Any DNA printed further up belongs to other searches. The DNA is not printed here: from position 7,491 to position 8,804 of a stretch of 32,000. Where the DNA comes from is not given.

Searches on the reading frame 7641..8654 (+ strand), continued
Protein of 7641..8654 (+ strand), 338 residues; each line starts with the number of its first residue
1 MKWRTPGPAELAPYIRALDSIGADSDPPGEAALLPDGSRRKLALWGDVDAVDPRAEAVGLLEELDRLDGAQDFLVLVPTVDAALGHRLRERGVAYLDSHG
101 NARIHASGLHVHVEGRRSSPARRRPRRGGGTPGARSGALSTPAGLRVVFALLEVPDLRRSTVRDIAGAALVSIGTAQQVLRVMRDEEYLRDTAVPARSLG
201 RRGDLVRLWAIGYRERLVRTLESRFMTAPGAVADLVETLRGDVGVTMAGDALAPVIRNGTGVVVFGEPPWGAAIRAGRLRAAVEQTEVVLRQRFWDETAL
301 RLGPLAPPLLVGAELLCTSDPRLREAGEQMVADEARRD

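Call 88: find_homologous_proteins(query=A2, max_evalue=0.00001)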
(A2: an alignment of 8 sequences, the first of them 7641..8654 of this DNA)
Query A2 (8 sequences) (338 aa, profile of the alignment): 434 proteins with E <= 0.00001 among 8000 candidates; the best 120 are listed.
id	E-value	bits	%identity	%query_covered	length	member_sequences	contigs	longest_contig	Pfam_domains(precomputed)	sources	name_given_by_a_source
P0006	3.2e-158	544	99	100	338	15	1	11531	PF09952.15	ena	-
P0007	2.8e-155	534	83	100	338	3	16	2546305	-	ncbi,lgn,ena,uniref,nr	ncbi:type IV toxin-antitoxin system AbiEi family antitoxin [Micrococcus luteus]|uniref:type IV toxin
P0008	4.3e-147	507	61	100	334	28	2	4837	PF09952.15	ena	-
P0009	3.3e-135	468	57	95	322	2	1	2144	-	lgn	-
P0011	2.7e-116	406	30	71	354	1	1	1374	PF09952.15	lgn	-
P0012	3.2e-113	396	36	45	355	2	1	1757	PF09952.15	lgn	-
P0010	7.2e-101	356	34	74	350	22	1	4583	PF09952.15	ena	-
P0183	6.6e-81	290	29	79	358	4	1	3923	PF09952.15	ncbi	-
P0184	9.3e-81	289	32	45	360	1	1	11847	PF09952.15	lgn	-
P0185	1.4e-80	289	37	48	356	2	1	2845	-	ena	-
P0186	2.1e-80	288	32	45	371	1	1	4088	PF09952.15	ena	-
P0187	2.5e-80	288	32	45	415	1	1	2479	PF09952.15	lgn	-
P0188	3.9e-80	287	33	51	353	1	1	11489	PF09952.15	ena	-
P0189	1.7e-79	285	33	45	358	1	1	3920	PF09952.15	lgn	-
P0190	2.8e-79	285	33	43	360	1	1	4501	PF09952.15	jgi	-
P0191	3.2e-79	284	31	45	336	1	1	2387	PF09952.15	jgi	jgi:hypothetical protein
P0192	3.2e-79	284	31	45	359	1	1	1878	PF09952.15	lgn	-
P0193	4.9e-79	284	32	51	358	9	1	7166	PF09952.15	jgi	jgi:hypothetical protein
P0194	6.7e-79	283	28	74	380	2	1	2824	PF09952.15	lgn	-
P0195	7.4e-79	283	32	51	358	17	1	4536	PF09952.15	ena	-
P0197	1.0e-78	283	33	45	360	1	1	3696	PF09952.15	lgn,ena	-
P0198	1.1e-78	283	31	54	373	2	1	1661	PF09952.15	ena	-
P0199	2.2e-78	282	32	49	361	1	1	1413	PF09952.15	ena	-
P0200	3.0e-78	281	32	45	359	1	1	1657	PF09952.15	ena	-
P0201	3.9e-78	281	32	51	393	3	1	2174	PF09952.15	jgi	jgi:hypothetical protein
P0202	4.0e-78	281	33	45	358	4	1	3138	PF09952.15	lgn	-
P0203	4.6e-78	281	36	46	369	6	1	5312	PF09952.15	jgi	jgi:hypothetical protein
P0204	5.1e-78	280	34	45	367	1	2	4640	PF09952.15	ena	-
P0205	5.7e-78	280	31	49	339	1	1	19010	PF09952.15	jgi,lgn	jgi:hypothetical protein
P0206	9.0e-78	280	33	45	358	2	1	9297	PF09952.15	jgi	-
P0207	1.1e-77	279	32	45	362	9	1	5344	PF09952.15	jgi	jgi:hypothetical protein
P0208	1.3e-77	279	30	46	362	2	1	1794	PF09952.15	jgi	jgi:hypothetical protein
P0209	1.3e-77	279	32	45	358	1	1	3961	PF09952.15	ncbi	-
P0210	1.5e-77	279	33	49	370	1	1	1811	PF09952.15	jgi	jgi:hypothetical protein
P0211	1.6e-77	279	34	45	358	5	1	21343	PF09952.15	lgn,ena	-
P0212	1.6e-77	279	31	45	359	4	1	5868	PF09952.15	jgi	jgi:hypothetical protein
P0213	1.7e-77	279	30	49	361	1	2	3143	PF09952.15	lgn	-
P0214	2.3e-77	278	32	51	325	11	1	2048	PF09952.15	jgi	jgi:hypothetical protein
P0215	2.3e-77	278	31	51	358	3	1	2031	PF09952.15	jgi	jgi:hypothetical protein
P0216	2.4e-77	278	31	45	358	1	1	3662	PF09952.15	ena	-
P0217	2.5e-77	278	32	45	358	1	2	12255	PF09952.15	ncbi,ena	-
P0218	3.5e-77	278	32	53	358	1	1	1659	PF09952.15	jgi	jgi:hypothetical protein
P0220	4.5e-77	277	31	54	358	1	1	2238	PF09952.15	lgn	-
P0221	5.0e-77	277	31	51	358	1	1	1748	PF09952.15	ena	-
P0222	6.5e-77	277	32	51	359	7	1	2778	PF09952.15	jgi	jgi:hypothetical protein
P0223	6.6e-77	277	30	51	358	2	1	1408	PF09952.15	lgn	-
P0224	7.1e-77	277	32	51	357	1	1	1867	PF09952.15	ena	-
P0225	9.1e-77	276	31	51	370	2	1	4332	PF09952.15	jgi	jgi:hypothetical protein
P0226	9.3e-77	276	32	51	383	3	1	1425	PF09952.15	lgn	-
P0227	1.0e-76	276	33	45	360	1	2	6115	PF09952.15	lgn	-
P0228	1.2e-76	276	30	45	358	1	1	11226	PF09952.15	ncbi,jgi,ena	-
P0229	1.2e-76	276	32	45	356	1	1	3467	PF09952.15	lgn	-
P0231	1.5e-76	276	32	49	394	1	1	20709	PF09952.15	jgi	jgi:hypothetical protein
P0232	1.6e-76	275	30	75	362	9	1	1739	PF09952.15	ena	-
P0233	1.6e-76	275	33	45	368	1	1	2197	PF09952.15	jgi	jgi:hypothetical protein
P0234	1.8e-76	275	30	77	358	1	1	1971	PF09952.15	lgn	-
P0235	1.9e-76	275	32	45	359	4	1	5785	PF09952.15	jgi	-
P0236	1.9e-76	275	33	55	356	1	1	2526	PF09952.15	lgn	-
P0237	2.0e-76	275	33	45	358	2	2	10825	PF09952.15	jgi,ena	-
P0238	2.2e-76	275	33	45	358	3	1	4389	PF09952.15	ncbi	-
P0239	2.4e-76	275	32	50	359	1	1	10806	PF09952.15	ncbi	-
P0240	2.4e-76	275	32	46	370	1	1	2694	PF09952.15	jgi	jgi:hypothetical protein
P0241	2.5e-76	275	30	45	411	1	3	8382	PF09952.15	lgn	-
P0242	2.6e-76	275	30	45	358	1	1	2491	PF09952.15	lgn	-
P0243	2.6e-76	275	32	50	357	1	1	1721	PF09952.15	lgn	-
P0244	2.7e-76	275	30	49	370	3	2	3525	PF09952.15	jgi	jgi:hypothetical protein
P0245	2.7e-76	275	34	45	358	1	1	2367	PF09952.15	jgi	jgi:hypothetical protein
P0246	2.9e-76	275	29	79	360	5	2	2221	PF09952.15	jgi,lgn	jgi:hypothetical protein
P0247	3.2e-76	275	31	46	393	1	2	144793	PF09952.15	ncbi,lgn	-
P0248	3.3e-76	274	34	46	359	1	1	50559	PF09952.15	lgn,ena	-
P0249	3.5e-76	274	31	45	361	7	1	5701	PF09952.15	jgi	-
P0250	3.6e-76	274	32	51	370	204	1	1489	PF09952.15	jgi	jgi:hypothetical protein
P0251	3.6e-76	274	31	51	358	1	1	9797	PF09952.15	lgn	-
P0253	4.1e-76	274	30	51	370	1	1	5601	PF09952.15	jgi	jgi:hypothetical protein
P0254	5.1e-76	274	32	45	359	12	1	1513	PF09952.15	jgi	-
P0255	5.5e-76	274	31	45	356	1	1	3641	PF09952.15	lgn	-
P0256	5.5e-76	274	32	51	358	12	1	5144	PF09952.15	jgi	jgi:hypothetical protein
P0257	5.6e-76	274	30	49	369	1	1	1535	PF09952.15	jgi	-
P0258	6.3e-76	274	31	45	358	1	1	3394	PF09952.15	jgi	jgi:hypothetical protein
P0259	6.7e-76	273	33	45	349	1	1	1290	PF09952.15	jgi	jgi:hypothetical protein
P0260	6.9e-76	273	32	51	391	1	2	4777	PF09952.15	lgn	-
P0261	7.5e-76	273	34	45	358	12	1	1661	PF09952.15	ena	-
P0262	8.2e-76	273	32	45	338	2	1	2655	PF09952.15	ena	-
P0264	9.1e-76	273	32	49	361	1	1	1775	PF09952.15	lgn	-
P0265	9.6e-76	273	31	45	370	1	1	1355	PF09952.15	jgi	jgi:hypothetical protein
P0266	9.9e-76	273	31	51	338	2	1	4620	PF09952.15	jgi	-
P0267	1.0e-75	273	30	68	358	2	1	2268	PF09952.15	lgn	-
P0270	1.6e-75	272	31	45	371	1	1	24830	PF09952.15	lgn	-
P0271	1.7e-75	272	32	45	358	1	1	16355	PF09952.15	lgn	-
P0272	1.8e-75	272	33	47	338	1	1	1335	PF09952.15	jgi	jgi:hypothetical protein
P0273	2.0e-75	272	33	51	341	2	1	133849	PF09952.15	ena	-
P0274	2.7e-75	271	32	45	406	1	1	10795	PF09952.15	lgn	-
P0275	2.7e-75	271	33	45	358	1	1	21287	PF09952.15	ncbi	-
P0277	3.2e-75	271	31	45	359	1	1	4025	PF09952.15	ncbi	-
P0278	3.4e-75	271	31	50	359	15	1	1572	PF09952.15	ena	-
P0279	3.4e-75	271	32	46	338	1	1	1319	PF09952.15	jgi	jgi:hypothetical protein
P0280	3.7e-75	271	33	45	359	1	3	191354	PF09952.15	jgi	jgi:hypothetical protein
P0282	4.1e-75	271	30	45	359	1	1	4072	PF09952.15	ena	-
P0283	4.2e-75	271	31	53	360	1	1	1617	PF09952.15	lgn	-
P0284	4.2e-75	271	33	46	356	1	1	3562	PF09952.15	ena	-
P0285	4.7e-75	271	31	49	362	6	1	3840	PF09952.15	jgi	jgi:hypothetical protein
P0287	5.0e-75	271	32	51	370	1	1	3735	PF09952.15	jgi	jgi:hypothetical protein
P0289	5.9e-75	270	31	51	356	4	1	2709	PF09952.15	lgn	-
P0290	6.2e-75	270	35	49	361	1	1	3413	PF09952.15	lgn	-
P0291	6.2e-75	270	35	48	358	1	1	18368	PF09952.15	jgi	jgi:hypothetical protein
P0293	6.7e-75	270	34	43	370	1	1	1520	PF09952.15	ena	-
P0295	8.1e-75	270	31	45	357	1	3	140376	PF09952.15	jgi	jgi:hypothetical protein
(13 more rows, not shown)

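Call 90: search_solved_structures(query=A9, max_evalue=10, show_alignments=3)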
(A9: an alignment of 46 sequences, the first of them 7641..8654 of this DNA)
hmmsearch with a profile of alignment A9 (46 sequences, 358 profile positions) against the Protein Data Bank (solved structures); distinct sequences matched with E-value up to 10: 5.
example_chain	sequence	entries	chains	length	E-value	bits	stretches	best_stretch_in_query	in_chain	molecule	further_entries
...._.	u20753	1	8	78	0.14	14.3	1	190-230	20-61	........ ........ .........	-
1zlk_A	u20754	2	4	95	0.23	13.5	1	190-230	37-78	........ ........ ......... | TWO COMPONENT TRANSCRIPTIONAL REGULATORY PROTEIN DEVR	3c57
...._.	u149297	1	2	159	0.27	13.4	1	162-193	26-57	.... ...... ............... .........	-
9io5_G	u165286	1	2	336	0.38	12.9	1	19-101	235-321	G1-ATPase subunit gamma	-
6jbx_A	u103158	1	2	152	0.47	12.6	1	167-202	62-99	Fatty acid biosynthesis transcriptional regulator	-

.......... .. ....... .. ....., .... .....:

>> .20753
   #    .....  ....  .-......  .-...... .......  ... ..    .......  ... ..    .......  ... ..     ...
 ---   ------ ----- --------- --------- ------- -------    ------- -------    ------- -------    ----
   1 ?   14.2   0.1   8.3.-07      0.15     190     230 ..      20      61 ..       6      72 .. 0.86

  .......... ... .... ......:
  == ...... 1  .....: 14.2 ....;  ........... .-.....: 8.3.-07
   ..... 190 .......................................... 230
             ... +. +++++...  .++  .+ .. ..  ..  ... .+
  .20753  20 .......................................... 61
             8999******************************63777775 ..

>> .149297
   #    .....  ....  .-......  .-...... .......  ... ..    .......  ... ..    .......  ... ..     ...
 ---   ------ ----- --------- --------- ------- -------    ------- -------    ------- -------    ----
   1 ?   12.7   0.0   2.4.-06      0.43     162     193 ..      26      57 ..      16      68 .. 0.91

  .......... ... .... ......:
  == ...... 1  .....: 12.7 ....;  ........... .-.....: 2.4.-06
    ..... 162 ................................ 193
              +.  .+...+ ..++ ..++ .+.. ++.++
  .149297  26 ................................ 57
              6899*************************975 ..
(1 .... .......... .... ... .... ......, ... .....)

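Call 99: search_dna_similar(query=window:7641-8654:+, collection=plasmids, mode=protein, max_rows=12)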
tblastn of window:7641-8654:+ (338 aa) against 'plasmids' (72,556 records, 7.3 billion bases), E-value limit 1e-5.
Records with a match: 1; places in all: 1; records where one place covers at least 80% of the query: 0.
Best place of each record, by identity: <60% 1.
By first word of the organism name: Arthrobacter 1.
By predicted mobility (MOB-suite, as given by PLSDB): conjugative 1.
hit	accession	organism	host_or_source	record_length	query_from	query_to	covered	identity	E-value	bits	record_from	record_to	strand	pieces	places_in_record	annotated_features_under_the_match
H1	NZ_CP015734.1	Arthrobacter sp. U41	Purified bacterial strains from deep ...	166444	89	297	62%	27.0%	4e-7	59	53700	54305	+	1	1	type IV toxin-antitoxin system AbiEi family antitoxin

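Call 100: search_dna_similar(query=window:7641-8654:+, collection=phages, mode=protein, max_rows=8)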
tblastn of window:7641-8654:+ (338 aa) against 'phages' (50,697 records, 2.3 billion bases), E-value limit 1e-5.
No match.

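Call 101: get_annotated_region(hit=H1, flank=2500)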
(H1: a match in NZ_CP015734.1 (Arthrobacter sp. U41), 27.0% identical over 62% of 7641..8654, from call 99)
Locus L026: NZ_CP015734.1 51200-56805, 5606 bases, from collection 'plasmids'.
description: Arthrobacter sp. U41 plasmid unnamed2, complete sequence
organism: Arthrobacter sp. U41 (NCBI taxid 1849032)
taxonomy: Bacteria; Actinomycetota; Actinomycetes; Micrococcales; Micrococcaceae; Arthrobacter; Arthrobacter sp. U41
host: -; source: Purified bacterial strains from deep water samples,Lake Untersee; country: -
typing (MOB-suite, as given by PLSDB): conjugative; replicon rep_cluster_1666; relaxase MOBP,MOBP; mating-pair formation MPF_T
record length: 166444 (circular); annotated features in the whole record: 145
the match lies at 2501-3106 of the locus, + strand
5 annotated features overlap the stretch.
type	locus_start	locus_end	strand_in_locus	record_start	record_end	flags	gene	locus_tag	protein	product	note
CDS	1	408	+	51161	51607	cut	-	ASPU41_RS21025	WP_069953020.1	cupredoxin domain-containing protein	-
CDS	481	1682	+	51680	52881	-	-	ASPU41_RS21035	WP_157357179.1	IS3 family transposase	-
CDS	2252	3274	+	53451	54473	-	-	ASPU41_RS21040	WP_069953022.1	type IV toxin-antitoxin system AbiEi family antitoxin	-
CDS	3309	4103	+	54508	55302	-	-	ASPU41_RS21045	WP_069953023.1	hypothetical protein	-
CDS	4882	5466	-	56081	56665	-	-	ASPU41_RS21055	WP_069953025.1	recombinase family protein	GO:0006310 - DNA recombination [Evidence IEA]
